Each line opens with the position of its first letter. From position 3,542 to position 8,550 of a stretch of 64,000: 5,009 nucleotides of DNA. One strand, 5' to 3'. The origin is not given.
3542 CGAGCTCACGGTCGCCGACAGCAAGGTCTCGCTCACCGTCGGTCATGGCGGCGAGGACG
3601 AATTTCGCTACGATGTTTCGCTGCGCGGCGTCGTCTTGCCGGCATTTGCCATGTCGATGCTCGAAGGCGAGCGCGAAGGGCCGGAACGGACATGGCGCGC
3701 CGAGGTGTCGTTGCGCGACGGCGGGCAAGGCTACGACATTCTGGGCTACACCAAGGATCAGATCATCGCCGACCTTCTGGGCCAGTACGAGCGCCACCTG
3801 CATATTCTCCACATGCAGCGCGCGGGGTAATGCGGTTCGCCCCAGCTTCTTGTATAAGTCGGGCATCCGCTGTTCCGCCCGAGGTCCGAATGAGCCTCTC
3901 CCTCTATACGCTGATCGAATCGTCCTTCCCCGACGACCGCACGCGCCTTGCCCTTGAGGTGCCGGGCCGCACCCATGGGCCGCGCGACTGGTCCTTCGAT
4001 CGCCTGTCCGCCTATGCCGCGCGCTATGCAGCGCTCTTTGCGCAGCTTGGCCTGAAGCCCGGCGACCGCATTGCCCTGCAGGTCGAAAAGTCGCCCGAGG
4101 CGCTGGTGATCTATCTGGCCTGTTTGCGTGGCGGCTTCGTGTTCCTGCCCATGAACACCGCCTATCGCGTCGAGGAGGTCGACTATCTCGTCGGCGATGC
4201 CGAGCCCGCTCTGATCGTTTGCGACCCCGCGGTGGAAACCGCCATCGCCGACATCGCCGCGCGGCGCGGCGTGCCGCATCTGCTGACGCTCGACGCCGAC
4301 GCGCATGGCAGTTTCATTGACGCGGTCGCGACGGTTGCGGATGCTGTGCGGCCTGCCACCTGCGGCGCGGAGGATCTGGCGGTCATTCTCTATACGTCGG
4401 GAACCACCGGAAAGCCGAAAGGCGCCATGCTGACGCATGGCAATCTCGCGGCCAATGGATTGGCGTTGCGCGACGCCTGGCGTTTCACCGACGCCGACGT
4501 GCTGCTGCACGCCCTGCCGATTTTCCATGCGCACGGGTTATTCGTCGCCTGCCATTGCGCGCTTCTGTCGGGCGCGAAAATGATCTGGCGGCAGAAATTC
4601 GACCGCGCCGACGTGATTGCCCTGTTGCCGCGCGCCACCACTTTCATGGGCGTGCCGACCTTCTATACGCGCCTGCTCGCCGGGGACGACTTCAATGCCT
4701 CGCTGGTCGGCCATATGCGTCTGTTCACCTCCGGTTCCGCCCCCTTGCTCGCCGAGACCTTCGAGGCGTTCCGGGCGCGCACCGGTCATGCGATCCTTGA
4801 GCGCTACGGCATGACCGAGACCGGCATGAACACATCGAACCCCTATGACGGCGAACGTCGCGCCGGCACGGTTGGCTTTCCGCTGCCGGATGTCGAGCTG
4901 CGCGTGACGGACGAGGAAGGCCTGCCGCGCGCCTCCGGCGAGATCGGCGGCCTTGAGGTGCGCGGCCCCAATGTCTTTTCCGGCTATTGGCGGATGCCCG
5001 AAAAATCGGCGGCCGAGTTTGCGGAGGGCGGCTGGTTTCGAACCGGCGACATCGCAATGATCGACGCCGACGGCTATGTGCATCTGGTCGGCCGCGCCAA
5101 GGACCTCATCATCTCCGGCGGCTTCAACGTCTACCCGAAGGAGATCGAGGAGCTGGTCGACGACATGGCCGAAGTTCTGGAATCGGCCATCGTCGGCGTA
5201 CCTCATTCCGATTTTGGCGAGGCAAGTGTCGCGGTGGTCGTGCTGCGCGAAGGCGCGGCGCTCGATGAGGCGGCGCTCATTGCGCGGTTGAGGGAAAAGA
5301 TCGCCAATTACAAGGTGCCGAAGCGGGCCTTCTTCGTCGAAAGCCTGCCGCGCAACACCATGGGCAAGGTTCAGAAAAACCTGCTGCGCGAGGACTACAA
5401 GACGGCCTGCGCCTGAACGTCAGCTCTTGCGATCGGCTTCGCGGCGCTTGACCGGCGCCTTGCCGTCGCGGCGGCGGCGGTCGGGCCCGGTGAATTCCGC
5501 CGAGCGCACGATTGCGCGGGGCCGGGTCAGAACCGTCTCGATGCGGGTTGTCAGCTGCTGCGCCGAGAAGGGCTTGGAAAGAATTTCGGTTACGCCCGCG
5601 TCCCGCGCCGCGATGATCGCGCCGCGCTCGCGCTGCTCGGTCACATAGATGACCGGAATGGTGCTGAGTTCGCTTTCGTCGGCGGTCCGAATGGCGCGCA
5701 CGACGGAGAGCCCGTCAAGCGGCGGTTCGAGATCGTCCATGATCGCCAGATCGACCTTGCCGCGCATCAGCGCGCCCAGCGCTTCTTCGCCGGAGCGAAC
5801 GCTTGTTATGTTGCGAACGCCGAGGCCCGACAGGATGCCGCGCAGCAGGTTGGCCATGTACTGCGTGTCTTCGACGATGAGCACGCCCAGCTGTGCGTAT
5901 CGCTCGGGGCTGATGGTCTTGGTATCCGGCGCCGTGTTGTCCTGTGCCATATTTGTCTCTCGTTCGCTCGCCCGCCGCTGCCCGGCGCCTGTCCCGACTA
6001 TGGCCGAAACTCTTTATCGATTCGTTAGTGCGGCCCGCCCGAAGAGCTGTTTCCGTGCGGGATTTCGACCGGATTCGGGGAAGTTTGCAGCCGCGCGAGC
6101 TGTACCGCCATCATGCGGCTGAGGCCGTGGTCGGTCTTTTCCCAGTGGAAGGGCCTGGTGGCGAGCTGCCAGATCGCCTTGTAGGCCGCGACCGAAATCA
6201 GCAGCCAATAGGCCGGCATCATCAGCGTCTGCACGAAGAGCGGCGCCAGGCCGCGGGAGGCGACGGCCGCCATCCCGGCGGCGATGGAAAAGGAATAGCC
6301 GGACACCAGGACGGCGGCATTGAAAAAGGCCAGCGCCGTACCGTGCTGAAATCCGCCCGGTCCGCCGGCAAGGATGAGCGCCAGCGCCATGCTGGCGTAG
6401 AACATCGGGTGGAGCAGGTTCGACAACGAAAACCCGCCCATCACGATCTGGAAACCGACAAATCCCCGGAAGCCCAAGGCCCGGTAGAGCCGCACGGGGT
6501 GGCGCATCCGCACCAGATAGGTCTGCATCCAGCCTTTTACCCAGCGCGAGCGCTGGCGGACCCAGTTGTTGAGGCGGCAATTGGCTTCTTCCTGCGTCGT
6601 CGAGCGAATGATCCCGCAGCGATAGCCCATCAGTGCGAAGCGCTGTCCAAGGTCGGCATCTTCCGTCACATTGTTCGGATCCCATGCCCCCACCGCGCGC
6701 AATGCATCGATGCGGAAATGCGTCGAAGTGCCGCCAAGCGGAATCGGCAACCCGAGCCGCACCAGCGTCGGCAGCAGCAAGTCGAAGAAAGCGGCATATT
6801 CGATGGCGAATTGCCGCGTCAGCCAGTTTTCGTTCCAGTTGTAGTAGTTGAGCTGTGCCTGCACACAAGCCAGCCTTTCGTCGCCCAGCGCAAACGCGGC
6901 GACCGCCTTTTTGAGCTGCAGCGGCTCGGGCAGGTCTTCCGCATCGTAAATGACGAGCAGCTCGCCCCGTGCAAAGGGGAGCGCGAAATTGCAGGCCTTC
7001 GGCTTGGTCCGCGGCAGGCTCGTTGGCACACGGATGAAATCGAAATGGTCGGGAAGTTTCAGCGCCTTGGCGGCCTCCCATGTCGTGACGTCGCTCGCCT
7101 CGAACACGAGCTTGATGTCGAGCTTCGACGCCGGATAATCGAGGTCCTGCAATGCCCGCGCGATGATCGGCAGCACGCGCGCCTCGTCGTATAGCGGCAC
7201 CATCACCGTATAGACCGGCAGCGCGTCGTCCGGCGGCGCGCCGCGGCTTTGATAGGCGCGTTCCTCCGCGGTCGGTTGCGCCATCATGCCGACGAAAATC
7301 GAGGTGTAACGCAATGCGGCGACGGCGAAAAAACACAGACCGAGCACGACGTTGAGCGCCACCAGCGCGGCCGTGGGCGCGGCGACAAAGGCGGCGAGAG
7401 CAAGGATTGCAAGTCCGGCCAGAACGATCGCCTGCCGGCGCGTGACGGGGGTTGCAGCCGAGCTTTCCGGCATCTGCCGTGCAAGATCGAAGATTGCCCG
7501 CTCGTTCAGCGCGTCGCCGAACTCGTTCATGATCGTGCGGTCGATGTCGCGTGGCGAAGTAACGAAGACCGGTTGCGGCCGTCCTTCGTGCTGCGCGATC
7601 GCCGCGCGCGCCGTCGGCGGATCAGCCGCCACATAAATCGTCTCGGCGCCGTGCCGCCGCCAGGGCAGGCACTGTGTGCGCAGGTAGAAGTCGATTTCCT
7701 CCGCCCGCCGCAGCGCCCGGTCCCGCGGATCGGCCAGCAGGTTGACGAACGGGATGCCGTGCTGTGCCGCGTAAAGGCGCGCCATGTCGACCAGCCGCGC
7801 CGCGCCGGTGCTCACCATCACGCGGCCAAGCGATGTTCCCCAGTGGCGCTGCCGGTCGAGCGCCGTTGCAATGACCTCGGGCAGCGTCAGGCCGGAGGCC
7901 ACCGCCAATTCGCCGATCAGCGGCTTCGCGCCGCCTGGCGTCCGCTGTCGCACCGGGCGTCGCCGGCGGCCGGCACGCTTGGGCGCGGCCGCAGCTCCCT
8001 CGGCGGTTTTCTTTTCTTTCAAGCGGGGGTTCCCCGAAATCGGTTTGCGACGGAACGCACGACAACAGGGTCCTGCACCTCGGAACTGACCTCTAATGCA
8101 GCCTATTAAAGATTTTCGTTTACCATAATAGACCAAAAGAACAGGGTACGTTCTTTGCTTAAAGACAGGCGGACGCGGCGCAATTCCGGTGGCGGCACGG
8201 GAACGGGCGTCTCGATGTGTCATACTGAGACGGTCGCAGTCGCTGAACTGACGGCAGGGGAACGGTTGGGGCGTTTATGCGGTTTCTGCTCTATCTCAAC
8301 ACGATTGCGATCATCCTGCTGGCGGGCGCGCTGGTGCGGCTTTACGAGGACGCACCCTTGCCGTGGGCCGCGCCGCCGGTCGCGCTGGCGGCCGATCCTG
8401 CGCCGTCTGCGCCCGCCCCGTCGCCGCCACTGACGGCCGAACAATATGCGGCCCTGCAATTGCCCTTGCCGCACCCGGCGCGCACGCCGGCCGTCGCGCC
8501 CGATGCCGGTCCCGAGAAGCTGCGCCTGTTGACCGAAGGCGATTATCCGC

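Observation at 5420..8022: Candidate c-di-GMP surface-attachment module: MshEN-GT2 glycan synthase followed by a Cle-type CheY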

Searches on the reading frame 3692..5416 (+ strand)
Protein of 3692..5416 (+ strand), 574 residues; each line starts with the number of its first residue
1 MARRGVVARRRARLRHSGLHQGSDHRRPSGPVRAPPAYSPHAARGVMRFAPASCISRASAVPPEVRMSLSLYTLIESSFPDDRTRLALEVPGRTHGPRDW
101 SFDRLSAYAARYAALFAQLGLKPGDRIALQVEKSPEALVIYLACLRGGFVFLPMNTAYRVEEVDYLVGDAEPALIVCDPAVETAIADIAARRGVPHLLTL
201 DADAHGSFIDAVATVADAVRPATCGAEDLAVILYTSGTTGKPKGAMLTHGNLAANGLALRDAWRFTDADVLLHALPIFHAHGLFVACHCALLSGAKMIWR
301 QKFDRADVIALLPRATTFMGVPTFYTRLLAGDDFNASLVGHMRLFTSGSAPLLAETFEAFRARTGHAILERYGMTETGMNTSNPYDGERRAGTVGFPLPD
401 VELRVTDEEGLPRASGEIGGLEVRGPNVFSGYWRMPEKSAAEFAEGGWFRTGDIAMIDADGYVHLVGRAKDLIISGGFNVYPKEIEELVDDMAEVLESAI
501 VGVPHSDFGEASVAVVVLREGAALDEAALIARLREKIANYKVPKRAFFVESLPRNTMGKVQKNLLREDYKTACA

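Call 3: search_protein_families(library=pfam, proteins=[window:3692-5416:+], max_evalue=0.1)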
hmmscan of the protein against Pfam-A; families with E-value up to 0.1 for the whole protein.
window:3692-5416:+ (574 aa): 2 families
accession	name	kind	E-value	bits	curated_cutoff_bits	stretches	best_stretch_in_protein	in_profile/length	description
PF00501.34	AMP-binding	-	4.9e-83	279.5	29.9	1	95-433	17-384/384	AMP-binding enzyme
PF13193.12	AMP-binding_C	-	4e-15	56.9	24.5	1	484-559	1-76/76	AMP-binding enzyme C-terminal domain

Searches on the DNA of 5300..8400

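Call 75: search_rna_families(source=window, start=5300, end=8400, threshold=evalue, max_evalue=1)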
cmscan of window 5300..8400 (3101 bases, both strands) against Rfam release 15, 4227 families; matches with E-value up to 1: 0.
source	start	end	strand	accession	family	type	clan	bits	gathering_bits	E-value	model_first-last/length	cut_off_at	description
